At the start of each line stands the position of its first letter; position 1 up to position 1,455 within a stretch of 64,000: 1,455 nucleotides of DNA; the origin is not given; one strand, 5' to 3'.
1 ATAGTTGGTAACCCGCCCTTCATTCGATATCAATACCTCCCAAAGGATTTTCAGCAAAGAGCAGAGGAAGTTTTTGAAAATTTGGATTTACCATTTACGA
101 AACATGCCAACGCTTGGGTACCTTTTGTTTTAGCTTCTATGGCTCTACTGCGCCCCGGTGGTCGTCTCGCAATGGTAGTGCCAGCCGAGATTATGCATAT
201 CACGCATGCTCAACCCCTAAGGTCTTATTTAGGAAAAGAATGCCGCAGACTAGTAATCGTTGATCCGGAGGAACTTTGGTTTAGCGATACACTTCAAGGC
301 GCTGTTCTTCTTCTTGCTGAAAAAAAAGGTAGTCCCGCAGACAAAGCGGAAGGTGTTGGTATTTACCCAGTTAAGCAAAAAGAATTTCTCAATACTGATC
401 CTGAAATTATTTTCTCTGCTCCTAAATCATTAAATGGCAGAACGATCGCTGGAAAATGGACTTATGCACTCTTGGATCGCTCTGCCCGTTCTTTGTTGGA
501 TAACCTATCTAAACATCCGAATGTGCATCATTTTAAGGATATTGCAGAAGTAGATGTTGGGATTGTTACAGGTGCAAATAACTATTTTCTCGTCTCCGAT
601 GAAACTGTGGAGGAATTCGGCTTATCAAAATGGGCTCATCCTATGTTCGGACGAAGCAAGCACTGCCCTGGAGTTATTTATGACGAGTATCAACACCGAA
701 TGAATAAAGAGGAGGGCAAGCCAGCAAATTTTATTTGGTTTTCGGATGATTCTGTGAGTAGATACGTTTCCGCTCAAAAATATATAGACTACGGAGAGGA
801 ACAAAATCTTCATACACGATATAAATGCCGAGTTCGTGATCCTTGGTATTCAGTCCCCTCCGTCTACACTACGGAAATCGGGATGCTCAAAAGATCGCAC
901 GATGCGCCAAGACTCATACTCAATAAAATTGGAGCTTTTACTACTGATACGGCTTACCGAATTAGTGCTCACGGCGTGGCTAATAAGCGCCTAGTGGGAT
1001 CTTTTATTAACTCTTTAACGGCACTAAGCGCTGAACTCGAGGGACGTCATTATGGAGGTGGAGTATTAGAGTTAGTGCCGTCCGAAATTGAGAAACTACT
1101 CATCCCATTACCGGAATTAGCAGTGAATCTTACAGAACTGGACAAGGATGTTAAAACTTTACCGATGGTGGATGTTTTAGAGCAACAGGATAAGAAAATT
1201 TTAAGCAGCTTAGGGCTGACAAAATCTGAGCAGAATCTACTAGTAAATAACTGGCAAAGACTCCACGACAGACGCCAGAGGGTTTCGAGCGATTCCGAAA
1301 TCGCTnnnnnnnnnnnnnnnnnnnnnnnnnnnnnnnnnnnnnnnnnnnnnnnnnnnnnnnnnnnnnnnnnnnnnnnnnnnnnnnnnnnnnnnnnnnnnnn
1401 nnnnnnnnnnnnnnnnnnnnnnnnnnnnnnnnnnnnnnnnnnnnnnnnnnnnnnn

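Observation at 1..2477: AT-rich methyltransferase + PLD-nuclease module appended directly to the ribosomal alpha/rplM-rpsI operon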

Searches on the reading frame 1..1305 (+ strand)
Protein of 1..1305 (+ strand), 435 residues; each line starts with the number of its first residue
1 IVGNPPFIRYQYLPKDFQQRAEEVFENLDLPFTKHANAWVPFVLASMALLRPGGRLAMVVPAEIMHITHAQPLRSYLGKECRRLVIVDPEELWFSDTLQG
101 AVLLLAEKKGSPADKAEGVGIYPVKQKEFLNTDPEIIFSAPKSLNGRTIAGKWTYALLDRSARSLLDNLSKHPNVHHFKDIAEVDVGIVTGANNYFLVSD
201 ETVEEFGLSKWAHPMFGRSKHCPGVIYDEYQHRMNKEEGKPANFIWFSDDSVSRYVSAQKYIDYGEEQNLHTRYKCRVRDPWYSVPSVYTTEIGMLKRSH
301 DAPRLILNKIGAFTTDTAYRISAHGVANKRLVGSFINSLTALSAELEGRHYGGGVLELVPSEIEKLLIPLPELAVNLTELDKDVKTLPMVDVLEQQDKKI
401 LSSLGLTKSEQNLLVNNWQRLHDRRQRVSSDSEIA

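Call 5: search_protein_families(library=pfam, proteins=[window:1-1305:+], max_evalue=0.1)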
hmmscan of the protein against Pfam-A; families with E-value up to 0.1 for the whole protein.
window:1-1305:+ (435 aa): 3 families
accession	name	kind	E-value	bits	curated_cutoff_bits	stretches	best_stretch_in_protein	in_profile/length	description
PF22837.1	M_Eco57I_C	-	2.2e-90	303.3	27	1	148-416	1-271/283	Type II methyltransferase M.Eco57I, C-terminal domain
PF07669.17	Eco57I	-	2.1e-09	38.1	25.3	1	1-88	78-164/171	Eco57I restriction-modification methylase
PF02384.22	N6_Mtase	-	3.3e-05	23.8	20.4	1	1-111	129-236/311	N-6 DNA Methylase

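Call 6: search_protein_families(library=padloc, proteins=[window:1-1305:+], max_evalue=0.1)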
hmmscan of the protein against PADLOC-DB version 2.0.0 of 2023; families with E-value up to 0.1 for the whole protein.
window:1-1305:+ (435 aa): 28 families (the best 25 are shown)
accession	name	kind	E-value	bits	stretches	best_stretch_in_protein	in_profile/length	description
PDLC03267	MTase_II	-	1.4e-156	520.6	1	1-427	110-537/539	Type II methyltransferase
PDLC03301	MTase_II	-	3.4e-46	156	1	1-375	170-541/604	Type II methyltransferase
PDLC03331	MTase_II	-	4.6e-19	66.5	1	1-306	120-420/541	Type II methyltransferase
PDLC03248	MTase_II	-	2.8e-11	40.9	1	1-233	89-330/521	Type II methyltransferase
PDLC03335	MTase_II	-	4.2e-09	33.6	1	1-88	199-283/607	Type II methyltransferase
PDLC03313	MTase_II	-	9e-09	32.4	1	1-204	148-354/563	Type II methyltransferase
PDLC03222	MTase_II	-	2.9e-07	27.5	1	2-371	229-582/602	Type II methyltransferase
PDLC03366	MTase_II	-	5.6e-07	26.7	1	2-368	112-486/568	Type II methyltransferase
PDLC03328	MTase_II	-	3.8e-06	23.7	1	1-210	128-328/587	Type II methyltransferase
PDLC03612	REase_MTase_IIG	-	6.4e-06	22.6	1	1-201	810-1002/1247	Type IIG restriction enzyme-methyltransferase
PDLC03604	REase_MTase_IIG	-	2e-05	20.8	1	1-204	538-736/1011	Type IIG restriction enzyme-methyltransferase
PDLC03348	MTase_II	-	7.3e-05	19.5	1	1-198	350-531/727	Type II methyltransferase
PDLC03226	MTase_II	-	0.00035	17.3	1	1-115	132-242/579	Type II methyltransferase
PDLC03293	MTase_II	-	0.00037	17.4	1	35-85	137-187/427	Type II methyltransferase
PDLC04134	mad2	-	0.00046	17.1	1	28-111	370-448/492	mads_2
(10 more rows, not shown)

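Call 7: search_protein_families(library=ncbifam, proteins=[window:1-1305:+], max_evalue=0.1)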
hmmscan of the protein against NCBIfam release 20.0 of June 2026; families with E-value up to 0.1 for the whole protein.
window:1-1305:+ (435 aa): 1 family
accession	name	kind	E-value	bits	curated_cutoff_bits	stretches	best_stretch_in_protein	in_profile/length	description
NF047738.1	antiphage_MADS2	equivalog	0.0026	16.1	720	1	41-93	496-549/654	methylation-associated defense system DNA methyltransferase MAD2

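Call 9: search_solved_structures(query=window:1-1305:+, max_evalue=0.01)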
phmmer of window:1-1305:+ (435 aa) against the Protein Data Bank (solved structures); distinct sequences matched with E-value up to 0.01: 2.
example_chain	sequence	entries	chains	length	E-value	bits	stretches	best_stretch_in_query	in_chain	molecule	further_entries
8cxz_A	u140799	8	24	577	0.001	21.2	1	1-233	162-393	Site-specific DNA-methyltransferase (adenine-specific)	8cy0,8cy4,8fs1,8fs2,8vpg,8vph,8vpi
7lni_A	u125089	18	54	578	0.001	21.2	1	1-233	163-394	Site-specific DNA-methyltransferase (adenine-specific)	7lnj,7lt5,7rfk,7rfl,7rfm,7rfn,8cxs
